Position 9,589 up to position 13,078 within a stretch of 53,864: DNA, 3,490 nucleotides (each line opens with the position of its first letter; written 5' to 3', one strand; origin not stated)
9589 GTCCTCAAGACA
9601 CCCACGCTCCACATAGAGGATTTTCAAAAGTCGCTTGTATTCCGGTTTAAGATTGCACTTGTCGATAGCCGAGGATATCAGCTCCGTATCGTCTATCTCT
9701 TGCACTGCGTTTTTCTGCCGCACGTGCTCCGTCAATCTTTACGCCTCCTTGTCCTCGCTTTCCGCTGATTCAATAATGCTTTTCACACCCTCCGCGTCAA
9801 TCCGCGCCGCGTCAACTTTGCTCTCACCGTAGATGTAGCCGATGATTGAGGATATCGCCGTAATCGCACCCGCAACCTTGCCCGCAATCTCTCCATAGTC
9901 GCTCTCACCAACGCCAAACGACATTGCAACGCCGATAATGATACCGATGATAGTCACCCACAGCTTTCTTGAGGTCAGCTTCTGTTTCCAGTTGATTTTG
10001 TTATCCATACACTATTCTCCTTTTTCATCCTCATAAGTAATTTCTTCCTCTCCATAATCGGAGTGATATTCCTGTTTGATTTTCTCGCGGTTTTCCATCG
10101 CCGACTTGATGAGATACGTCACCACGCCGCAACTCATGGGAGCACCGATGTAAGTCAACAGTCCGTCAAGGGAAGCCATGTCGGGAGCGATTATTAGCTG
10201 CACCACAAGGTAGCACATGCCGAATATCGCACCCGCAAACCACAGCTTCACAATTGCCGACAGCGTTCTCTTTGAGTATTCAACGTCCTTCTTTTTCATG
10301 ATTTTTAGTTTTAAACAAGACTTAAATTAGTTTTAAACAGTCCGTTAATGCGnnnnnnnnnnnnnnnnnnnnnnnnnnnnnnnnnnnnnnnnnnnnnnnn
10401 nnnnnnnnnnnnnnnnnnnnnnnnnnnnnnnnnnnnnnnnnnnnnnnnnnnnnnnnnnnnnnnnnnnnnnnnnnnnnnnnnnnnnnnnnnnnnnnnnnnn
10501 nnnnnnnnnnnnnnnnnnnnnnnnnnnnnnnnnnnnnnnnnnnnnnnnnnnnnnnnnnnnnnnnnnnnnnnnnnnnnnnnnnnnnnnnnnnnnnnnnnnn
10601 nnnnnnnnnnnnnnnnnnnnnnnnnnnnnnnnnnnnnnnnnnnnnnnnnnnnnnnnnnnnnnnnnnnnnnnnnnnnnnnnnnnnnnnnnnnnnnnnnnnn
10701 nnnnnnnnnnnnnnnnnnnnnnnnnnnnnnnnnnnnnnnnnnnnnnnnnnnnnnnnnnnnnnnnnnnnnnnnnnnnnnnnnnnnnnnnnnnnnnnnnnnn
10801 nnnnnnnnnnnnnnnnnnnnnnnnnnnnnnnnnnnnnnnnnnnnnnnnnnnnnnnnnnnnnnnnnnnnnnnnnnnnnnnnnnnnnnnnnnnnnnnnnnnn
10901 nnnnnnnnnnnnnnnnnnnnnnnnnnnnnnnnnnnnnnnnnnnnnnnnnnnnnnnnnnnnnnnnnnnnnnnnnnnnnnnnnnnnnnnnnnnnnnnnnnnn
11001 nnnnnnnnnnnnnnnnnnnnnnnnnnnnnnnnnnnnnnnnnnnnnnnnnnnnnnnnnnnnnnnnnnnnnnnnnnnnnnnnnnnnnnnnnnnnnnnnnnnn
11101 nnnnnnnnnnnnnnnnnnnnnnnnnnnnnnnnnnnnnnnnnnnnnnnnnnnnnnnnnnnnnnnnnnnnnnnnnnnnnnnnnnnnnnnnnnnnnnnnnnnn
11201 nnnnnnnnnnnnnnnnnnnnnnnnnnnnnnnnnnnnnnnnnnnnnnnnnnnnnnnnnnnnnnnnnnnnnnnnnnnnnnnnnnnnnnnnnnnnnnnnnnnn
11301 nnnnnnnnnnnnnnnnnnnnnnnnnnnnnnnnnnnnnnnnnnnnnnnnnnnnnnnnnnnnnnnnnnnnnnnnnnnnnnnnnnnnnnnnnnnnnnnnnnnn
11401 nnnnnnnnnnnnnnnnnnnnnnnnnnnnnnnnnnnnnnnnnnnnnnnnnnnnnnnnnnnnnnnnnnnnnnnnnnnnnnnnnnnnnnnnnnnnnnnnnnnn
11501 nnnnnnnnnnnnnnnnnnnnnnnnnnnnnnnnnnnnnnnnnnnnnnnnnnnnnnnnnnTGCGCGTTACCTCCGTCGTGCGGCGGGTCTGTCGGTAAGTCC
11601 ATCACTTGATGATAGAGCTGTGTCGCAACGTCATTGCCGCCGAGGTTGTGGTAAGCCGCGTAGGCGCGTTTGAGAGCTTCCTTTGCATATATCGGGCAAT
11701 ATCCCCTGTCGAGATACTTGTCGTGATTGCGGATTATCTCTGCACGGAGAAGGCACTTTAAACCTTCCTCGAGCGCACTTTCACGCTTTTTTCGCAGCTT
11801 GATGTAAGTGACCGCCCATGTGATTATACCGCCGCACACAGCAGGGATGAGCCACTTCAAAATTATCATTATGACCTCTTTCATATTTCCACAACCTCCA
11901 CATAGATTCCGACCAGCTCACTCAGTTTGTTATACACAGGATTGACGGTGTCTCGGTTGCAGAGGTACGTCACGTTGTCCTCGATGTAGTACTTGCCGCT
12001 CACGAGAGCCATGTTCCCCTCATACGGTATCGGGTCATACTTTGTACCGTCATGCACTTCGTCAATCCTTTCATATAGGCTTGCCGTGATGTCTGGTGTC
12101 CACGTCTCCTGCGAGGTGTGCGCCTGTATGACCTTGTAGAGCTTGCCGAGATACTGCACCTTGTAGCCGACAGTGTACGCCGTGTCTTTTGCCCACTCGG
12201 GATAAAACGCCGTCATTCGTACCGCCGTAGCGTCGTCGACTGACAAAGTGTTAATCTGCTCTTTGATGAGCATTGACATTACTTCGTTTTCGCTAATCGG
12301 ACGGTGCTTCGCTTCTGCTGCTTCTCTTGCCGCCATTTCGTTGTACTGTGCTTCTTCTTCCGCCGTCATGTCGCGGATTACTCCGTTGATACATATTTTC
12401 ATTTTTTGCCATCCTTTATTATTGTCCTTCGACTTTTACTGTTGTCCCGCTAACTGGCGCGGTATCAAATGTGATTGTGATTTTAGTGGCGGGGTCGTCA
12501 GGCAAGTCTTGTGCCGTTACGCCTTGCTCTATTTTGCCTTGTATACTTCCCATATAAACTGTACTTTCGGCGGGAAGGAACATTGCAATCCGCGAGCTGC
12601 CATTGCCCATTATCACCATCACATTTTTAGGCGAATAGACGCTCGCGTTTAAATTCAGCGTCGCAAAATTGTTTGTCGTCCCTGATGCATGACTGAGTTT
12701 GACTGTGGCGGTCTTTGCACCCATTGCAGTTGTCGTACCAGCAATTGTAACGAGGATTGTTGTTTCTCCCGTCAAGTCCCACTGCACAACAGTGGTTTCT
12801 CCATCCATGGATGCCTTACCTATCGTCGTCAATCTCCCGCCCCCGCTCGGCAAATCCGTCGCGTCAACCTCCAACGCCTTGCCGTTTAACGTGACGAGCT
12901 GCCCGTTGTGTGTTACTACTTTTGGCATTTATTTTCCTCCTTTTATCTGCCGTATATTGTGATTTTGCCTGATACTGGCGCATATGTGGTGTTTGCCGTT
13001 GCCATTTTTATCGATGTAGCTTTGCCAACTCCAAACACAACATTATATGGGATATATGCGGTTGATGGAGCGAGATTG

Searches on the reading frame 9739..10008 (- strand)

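Call 3: search_protein_families(library=pfam, proteins=[window:9739-10008:-], max_evalue=1)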
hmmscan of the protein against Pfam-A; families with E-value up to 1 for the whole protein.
window:9739-10008:- (89 aa): 3 families
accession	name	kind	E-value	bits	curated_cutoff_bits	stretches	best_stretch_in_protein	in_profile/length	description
PF18142.6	SLATT_fungal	-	0.0053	17.3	26.5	1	3-84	7-90/121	SMODS and SLOG-associating 2TM effector domain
PF04531.18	Phage_holin_1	-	0.013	16.5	22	1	5-57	1-56/82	Bacteriophage holin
PF23906.1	DUF7248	-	0.022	15.2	27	1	49-81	22-53/58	Family of unknown function (DUF7248)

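Call 4: search_protein_families(library=phrogs, proteins=[window:9739-10008:-], max_evalue=1)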
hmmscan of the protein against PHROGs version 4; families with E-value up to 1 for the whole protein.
window:9739-10008:- (89 aa): 8 families
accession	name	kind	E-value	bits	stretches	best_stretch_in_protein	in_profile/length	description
phrog_297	-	lysis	1.5e-07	32.4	1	3-59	7-67/176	holin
phrog_962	-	lysis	0.0038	18.3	1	4-59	3-62/152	holin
phrog_2401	-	other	0.035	15.1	0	5-34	5-34/63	periplasmic protein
phrog_10091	-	lysis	0.052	14.5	1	4-56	2-57/143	holin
phrog_28311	-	unknown function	0.058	14.6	1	4-64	3-63/137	-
phrog_1880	-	moron, auxiliary metabolic gene and host takeover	0.075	13.5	1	6-57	119-169/235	PnuC-like nicotinamide mononucleotide transport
phrog_1009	-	unknown function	0.69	11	0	43-63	12-32/103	-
phrog_11791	-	unknown function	0.82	10.2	1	18-55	38-75/173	-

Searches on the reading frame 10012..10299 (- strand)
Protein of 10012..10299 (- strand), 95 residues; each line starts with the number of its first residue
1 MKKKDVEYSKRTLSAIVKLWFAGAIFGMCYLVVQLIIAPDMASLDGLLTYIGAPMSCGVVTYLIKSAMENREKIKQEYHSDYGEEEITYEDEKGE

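Call 3: search_protein_families(library=pfam, proteins=[window:10012-10299:-], max_evalue=1)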
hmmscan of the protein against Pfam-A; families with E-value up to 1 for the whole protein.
window:10012-10299:- (95 aa): 3 families
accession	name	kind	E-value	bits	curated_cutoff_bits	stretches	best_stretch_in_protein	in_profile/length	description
PF03419.18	Peptidase_U4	-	0.053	13.2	28.4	1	16-78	94-148/284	Sporulation factor SpoIIGA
PF06570.16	DUF1129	-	0.19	11.7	29.1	1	10-74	77-141/207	Protein of unknown function (DUF1129)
PF18159.6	S_4TM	-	0.25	11.1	26.9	1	20-77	168-223/291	SMODS-associating 4TM effector domain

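Call 4: search_protein_families(library=phrogs, proteins=[window:10012-10299:-], max_evalue=1)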
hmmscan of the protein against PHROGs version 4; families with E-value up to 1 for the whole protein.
window:10012-10299:- (95 aa): 1 family
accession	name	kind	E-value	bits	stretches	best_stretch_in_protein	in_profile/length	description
phrog_37691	-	unknown function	4.9e-07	30.9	1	3-80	42-113/127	-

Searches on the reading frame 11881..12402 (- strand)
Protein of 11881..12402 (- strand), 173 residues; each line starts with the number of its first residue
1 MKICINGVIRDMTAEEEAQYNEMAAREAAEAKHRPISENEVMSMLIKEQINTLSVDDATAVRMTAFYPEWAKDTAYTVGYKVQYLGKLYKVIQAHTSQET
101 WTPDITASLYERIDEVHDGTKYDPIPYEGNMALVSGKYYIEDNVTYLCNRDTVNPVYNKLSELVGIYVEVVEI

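Call 96: search_protein_families(library=pfam, proteins=[window:11881-12402:-], max_evalue=0.1)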
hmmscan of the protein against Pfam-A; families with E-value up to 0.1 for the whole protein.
window:11881-12402:- (173 aa): 1 family
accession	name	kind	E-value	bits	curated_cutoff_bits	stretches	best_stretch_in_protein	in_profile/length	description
PF02839.19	CBM_5_12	-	3.6e-12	46.5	26.2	1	69-110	1-43/44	Carbohydrate-binding module family 5/12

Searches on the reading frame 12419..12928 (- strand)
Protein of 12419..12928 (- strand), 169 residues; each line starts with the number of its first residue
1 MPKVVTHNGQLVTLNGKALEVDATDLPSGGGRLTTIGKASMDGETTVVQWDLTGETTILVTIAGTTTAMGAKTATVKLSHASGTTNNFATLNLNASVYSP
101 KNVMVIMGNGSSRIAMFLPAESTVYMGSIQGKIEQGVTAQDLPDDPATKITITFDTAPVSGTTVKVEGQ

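Call 96: search_protein_families(library=pfam, proteins=[window:12419-12928:-], max_evalue=0.1)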
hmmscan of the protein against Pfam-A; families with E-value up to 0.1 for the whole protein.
window:12419-12928:- (169 aa): 1 family
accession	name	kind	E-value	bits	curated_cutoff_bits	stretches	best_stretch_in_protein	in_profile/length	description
PF05277.18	DUF726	-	0.064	12.6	22.6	1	43-107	43-105/343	Protein of unknown function (DUF726)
